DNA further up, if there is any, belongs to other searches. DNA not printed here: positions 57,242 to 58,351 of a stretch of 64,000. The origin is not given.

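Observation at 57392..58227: WYL-domain (BrxR/CapW-like) regulator as the leading gene of a type II-C CRISPR-Cas9 locus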

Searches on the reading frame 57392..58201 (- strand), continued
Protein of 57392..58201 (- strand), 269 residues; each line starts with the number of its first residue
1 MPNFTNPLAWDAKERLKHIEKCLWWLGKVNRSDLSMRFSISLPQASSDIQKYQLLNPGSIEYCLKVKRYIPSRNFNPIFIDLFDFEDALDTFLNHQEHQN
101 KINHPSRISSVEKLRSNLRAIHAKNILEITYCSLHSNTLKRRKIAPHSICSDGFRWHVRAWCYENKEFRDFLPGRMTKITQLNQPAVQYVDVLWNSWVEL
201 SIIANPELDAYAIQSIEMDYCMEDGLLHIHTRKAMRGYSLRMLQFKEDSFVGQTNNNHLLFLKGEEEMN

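Call 52: search_solved_structures(query=window:57392-58201:-, max_evalue=1e-10, show_alignments=5)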
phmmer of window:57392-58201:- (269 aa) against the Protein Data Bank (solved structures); distinct sequences matched with E-value up to 1e-10: 5.
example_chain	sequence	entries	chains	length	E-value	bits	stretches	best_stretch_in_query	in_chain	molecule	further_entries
7tb6_A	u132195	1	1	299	9.8e-34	120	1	7-259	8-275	S. maltophilia CapW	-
7t8k_A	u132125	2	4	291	5.7e-32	114.2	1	15-244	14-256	BrxR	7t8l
7tb5_A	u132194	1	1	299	1e-31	113.4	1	9-250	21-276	WYL domain-containing protein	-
9c5g_A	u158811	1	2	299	1.2e-31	113.1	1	9-243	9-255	CapW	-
7qfz_A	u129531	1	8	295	9.9e-30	106.9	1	9-245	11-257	WYL domain-containing protein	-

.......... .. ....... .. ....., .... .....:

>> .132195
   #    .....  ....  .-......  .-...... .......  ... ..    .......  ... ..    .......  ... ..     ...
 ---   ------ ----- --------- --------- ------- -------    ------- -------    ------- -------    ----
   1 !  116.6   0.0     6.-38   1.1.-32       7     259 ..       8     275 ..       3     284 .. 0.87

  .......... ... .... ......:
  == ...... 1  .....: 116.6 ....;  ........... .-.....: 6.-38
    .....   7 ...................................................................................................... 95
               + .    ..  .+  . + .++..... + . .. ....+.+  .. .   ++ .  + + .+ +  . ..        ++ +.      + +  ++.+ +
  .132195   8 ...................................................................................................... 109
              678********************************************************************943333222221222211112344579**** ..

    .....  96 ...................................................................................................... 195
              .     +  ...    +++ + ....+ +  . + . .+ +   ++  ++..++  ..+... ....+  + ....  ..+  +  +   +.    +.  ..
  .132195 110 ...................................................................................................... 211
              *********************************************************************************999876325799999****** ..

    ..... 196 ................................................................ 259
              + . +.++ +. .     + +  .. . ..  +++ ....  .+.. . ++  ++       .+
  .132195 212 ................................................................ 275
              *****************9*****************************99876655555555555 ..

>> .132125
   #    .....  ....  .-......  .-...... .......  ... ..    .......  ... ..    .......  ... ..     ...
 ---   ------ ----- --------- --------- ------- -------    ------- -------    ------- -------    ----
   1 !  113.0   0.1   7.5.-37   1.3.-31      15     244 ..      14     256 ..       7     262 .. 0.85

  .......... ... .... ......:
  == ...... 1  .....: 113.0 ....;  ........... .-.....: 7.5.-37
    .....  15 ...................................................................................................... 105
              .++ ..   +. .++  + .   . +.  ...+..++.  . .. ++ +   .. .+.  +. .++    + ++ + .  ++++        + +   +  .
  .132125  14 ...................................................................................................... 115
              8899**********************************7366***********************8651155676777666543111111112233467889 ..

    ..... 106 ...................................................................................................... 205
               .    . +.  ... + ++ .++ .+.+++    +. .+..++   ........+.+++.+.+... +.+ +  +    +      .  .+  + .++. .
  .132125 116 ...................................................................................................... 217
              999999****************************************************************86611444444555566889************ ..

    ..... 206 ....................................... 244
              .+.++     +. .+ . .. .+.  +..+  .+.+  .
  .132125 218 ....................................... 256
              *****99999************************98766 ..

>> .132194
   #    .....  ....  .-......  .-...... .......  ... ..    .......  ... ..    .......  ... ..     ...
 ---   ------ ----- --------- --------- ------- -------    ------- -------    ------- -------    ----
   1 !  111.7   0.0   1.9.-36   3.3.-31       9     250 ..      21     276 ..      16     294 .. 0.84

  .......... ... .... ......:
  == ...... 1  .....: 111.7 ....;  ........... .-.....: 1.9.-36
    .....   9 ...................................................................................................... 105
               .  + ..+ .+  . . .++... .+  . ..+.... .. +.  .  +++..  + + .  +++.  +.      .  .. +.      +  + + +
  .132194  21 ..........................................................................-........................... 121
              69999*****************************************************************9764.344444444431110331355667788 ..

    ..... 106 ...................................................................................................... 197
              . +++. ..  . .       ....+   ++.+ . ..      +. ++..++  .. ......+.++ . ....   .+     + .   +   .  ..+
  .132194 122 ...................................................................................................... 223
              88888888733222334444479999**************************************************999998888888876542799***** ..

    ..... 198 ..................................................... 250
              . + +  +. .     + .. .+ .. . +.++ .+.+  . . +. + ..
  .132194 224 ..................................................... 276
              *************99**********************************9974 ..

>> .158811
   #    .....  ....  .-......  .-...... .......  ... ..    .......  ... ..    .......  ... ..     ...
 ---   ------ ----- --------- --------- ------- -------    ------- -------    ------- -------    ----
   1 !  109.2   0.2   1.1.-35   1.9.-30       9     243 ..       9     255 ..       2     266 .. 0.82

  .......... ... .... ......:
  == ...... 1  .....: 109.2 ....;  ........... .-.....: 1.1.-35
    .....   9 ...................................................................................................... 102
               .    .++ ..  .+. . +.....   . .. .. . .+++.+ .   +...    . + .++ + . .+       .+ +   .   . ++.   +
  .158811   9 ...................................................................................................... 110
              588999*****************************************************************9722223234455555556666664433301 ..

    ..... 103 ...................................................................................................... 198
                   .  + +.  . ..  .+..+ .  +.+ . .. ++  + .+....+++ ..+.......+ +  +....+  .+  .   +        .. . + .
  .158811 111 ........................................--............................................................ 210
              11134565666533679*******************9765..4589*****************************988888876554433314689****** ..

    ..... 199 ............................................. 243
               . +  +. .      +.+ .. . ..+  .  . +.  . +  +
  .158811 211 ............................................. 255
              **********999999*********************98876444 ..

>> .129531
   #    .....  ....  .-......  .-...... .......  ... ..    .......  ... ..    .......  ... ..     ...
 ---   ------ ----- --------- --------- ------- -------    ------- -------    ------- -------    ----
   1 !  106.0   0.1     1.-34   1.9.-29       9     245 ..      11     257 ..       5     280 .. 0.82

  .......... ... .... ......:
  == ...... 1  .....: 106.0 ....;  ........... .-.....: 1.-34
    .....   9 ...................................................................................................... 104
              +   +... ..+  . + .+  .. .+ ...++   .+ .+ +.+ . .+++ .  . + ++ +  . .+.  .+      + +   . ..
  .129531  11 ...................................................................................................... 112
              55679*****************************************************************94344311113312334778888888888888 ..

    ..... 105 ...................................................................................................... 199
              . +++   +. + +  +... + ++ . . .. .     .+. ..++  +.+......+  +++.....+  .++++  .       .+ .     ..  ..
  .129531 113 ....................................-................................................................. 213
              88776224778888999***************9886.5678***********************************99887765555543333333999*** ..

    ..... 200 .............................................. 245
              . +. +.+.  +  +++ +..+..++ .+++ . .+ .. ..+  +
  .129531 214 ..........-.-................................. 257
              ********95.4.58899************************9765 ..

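Call 61: find_related_loci(query=A3, collection=genome_contigs, flank=10000)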
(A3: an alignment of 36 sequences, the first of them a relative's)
Query A3 (269 aa) in genome_contigs; peptide patterns used: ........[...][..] (x = any residue, [..] = any of these).
599 stretches matched a pattern (row limit reached: there are more); 598 encode a relative of the query (tblastn E <= 1e-3); the best 80 are kept; 80 distinct loci.
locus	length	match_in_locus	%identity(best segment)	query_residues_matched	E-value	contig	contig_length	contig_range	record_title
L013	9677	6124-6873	37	1-247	1e-53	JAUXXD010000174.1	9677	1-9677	MAG: Candidatus Didemnitutus sp. isolate C15_metabat.bin.87_sub C15_k141_220541, whole genome shotgun sequence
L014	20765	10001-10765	38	1-248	5e-49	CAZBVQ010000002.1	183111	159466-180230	MAG TPA_asm: uncultured Candidatus Saccharibacteria bacterium isolate SRP133034_co1_10 genome assembly, contig: NODE_15_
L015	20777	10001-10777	36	1-259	2e-47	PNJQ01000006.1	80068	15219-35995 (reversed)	MAG: Opitutus sp. isolate WM.026 WM_1000081_80068, whole genome shotgun sequence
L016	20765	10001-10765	38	1-244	3e-46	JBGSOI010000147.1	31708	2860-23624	MAG: Akkermansiaceae bacterium isolate JTS-AC276 k141_398008, whole genome shotgun sequence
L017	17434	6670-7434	35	1-248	7e-46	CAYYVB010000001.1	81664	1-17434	MAG TPA_asm: uncultured Opitutaceae bacterium isolate binchicken_co276_45 genome assembly, contig: NODE_331_length_81664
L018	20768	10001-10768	36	5-246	7e-46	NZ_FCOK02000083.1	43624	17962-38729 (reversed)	Caballeronia udeis isolate LMG 27134, whole genome shotgun sequence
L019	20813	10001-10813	32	1-257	5e-45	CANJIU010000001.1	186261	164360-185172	MAG: Opitutae bacterium isolate RH-23may17-1042 genome assembly, contig: RH-23may17-C384, whole genome shotgun sequence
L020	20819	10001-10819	35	8-266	8e-45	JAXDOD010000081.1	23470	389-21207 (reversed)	MAG: Alphaproteobacteria bacterium isolate BP_680 scaffold_4399403, whole genome shotgun sequence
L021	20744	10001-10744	35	3-247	3e-44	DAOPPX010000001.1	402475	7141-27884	MAG TPA_asm: Verrucomicrobiota bacterium isolate AMR_MDS_1537 NODE_13_length_402475_cov_39.320126, whole genome shotgun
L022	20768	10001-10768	34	8-249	4e-44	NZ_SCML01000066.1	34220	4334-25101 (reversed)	Hydrogenophaga sp. 2FB NODE_66_length_34220_cov_23.031489, whole genome shotgun sequence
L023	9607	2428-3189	37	1-240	7e-44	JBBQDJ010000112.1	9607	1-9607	MAG: Verrucomicrobiales bacterium isolate Co_metawrap_1178 Cmw_1178_k141_9710456_length_9607_cov_6.8796, whole genome sh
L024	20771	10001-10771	36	1-247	2e-43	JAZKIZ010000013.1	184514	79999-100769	MAG: Verrucomicrobiota bacterium isolate ADI_DC_SW_02_SPN_11032020-bin072_1 DCSW02SPN_B072_1_000000000013, whole genome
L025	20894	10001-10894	33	1-269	1e-42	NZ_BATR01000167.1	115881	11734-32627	Verrucomicrobium sp. BvORR106, whole genome shotgun sequence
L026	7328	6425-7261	33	2-266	1e-42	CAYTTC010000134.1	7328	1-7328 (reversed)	MAG TPA_asm: uncultured Propylenella sp. isolate SRP136066_co1_12 genome assembly, contig: NODE_15829_length_7328_cov_41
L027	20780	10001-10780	34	7-260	2e-42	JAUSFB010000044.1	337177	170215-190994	MAG: Phaeospirillum sp. isolate E14_maxbin.268 E14_k141_1244332, whole genome shotgun sequence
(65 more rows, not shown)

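Call 63: predict_structure(alignment_id=A3)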
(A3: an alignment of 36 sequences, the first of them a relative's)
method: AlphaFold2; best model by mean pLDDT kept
length: 269 residues; sequences in the alignment: 36
mean_pLDDT: 86.9   pTM: 0.81
mean pLDDT of the five models: 86.9, 85.6, 85.4, 85.3, 84.8
residues with pLDDT >= 90: 180; 70-90: 50; 50-70: 24; < 50: 15
segments of 3 or more residues with pLDDT < 50: 1-5, 248-254, 267-269
pLDDT, mean of each block of 10 residues (from residue 1): 55 94 96 95 97 96 95 95 88 66 63 94 96 91 95 90 96 95 93 92 93 96 93 89 67 60 63
secondary structure, 60 per line:
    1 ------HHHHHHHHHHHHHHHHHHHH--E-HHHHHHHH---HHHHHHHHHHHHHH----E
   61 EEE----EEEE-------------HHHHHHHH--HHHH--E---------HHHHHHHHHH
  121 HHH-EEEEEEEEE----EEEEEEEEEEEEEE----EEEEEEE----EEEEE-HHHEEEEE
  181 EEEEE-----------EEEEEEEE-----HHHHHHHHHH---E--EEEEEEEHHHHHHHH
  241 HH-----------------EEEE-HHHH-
elements in order: H7-26 H31-38 H42-55 E60-63 E68-71 H85-92 H95-98 H111-123 E125-133 E138-151 E156-162 E167-171 E176-185 E197-204 H210-219 E226-232 H233-242 E260-263 H265-268

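Call 67: fold_search(model_id=the predicted structure, library=pdb)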
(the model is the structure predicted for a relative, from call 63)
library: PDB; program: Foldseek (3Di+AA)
matches with E <= 10: 1503; with E <= 0.001: 29
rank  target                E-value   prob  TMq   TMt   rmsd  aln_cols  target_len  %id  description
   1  7t8k_B                1.9e-20  1.00  0.52  0.51  16.4       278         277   28  BrxR from Acinetobacter BREX type I phage restriction system bound to DNA (released 2022-05-18)
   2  7t8l_B                3.4e-20  1.00  0.50  0.49  16.4       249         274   29  BrxR from Acinetobacter BREX type I phage restriction system (released 2022-05-18)
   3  7qfz_H                4.5e-20  1.00  0.50  0.50  15.1       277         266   30  BrxR, a WYL-domain containing transcriptional regulator (released 2022-05-18)
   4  7tb6                  4.8e-20  1.00  0.51  0.48  15.9       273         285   29  Structure of S. maltophilia CapW (released 2022-01-19)
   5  7qfz_D                4.8e-20  1.00  0.50  0.47  15.5       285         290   29  BrxR, a WYL-domain containing transcriptional regulator (released 2022-05-18)
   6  7t8k_A                5.1e-20  1.00  0.51  0.48  16.2       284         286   28  BrxR from Acinetobacter BREX type I phage restriction system bound to DNA (released 2022-05-18)
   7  7qfz_E                5.4e-20  1.00  0.51  0.48  15.3       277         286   29  BrxR, a WYL-domain containing transcriptional regulator (released 2022-05-18)
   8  7tb5                  8.6e-20  1.00  0.48  0.48  16.8       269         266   30  Structure of P. aeruginosa PA17 CapW (released 2022-01-19)
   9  9c5g_B                1.0e-19  1.00  0.52  0.48  16.3       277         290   31  Structure of R. leguminosarum CapW bound to single-stranded DNA (released 2024-10-30)
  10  7qfz_B                1.1e-19  1.00  0.51  0.47  15.1       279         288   30  BrxR, a WYL-domain containing transcriptional regulator (released 2022-05-18)
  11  9c5g_A                1.2e-19  1.00  0.52  0.49  16.3       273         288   30  Structure of R. leguminosarum CapW bound to single-stranded DNA (released 2024-10-30)
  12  7t8l_A                2.0e-19  1.00  0.49  0.46  15.9       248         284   29  BrxR from Acinetobacter BREX type I phage restriction system (released 2022-05-18)
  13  7qfz_C                3.2e-19  1.00  0.50  0.47  15.0       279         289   30  BrxR, a WYL-domain containing transcriptional regulator (released 2022-05-18)
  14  7qfz_G                3.6e-19  1.00  0.51  0.48  14.9       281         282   29  BrxR, a WYL-domain containing transcriptional regulator (released 2022-05-18)
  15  7qfz_A                5.7e-19  1.00  0.49  0.46  15.2       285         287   29  BrxR, a WYL-domain containing transcriptional regulator (released 2022-05-18)
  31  6oaw_B                3.8e-03  0.99  0.25  0.18  10.1       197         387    9  Crystal structure of a CRISPR Cas-related protein (released 2019-04-10)
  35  6oaw_A                1.4e-02  0.97  0.25  0.18  10.7       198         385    8  Crystal structure of a CRISPR Cas-related protein (released 2019-04-10)
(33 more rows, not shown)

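Call 68: search_protein_families(library=pfam, alignment_id=A4, max_evalue=0.00001)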
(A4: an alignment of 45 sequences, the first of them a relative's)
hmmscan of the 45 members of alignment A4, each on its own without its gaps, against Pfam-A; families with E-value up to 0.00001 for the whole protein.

A. member 1, L013:6951-8015:+ (355 aa): 0 families

B. families by the number of members that match (of 45 scanned): 43 families (the first 25 are shown)
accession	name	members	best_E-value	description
PF13462.12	Thioredoxin_4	3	1.3e-16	Thioredoxin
PF01323.26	DSBA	3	1.7e-16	DSBA-like thioredoxin domain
PF18312.6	ScsC_N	3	2.3e-09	Copper resistance protein ScsC N-terminal domain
PF13098.12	Thioredoxin_2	3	2.3e-06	Thioredoxin-like domain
PF08849.17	BrxA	2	3.7e-49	BrxA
PF13175.12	AAA_15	2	1.1e-43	AAA ATPase domain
PF04851.21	ResIII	2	7.7e-36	Type III restriction enzyme, res subunit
PF13304.12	AAA_21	2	1.1e-12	AAA domain, putative AbiEii toxin, Type IV TA system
PF00270.35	DEAD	2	3.9e-10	DEAD/DEAH box helicase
PF13192.12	Thioredoxin_3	2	6e-07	Thioredoxin domain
PF11855.13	DUF3375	1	2.3e-156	Protein of unknown function (DUF3375)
PF10127.15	RlaP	1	3.3e-96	RNA repair pathway DNA polymerase beta family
PF18178.6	Cap17-like_N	1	9.3e-79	ATP nucleosidase Cap17-like, N-terminal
PF13208.11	TerB_N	1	9.4e-66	TerB N-terminal domain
PF02384.22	N6_Mtase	1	4.8e-60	N-6 DNA Methylase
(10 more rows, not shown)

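Call 69: search_protein_families(library=padloc, alignment_id=A4, max_evalue=0.00001)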
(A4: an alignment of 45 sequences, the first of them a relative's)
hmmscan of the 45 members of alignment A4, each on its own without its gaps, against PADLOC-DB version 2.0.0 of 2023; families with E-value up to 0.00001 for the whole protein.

A. member 1, L013:6951-8015:+ (355 aa): 1 family
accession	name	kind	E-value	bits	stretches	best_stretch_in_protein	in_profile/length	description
PDLC05050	PDC-S60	-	1.3e-28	97.8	1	6-183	3-180/906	-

B. families by the number of members that match (of 45 scanned): 283 families (the first 25 are shown)
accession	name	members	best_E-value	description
PDLC00093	GajA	2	6.3e-249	AAA ATPase domain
PDLC00307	PtuA1|PtuA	2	4.8e-165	AAA ATPase domain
PDLC00063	GajA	2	9.1e-134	AAA ATPase domain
PDLC00088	GajA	2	1.4e-84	AAA ATPase domain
PDLC02443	BrxA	2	1.5e-83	BrxA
PDLC02979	AriA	2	5e-54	-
PDLC00096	GajA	2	8.2e-51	AAA ATPase domain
PDLC00071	GajA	2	2.3e-45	AAA ATPase domain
PDLC00069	GajA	2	1.2e-44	AAA ATPase domain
PDLC00099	GajA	2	1.2e-43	AAA ATPase domain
PDLC00070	GajA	2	3e-42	AAA ATPase domain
PDLC00080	GajA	2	1.9e-40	AAA ATPase domain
PDLC00091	GajA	2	2.5e-40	AAA ATPase domain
PDLC00073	GajA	2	2.2e-34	AAA ATPase domain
PDLC00064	GajA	2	3.9e-34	AAA ATPase domain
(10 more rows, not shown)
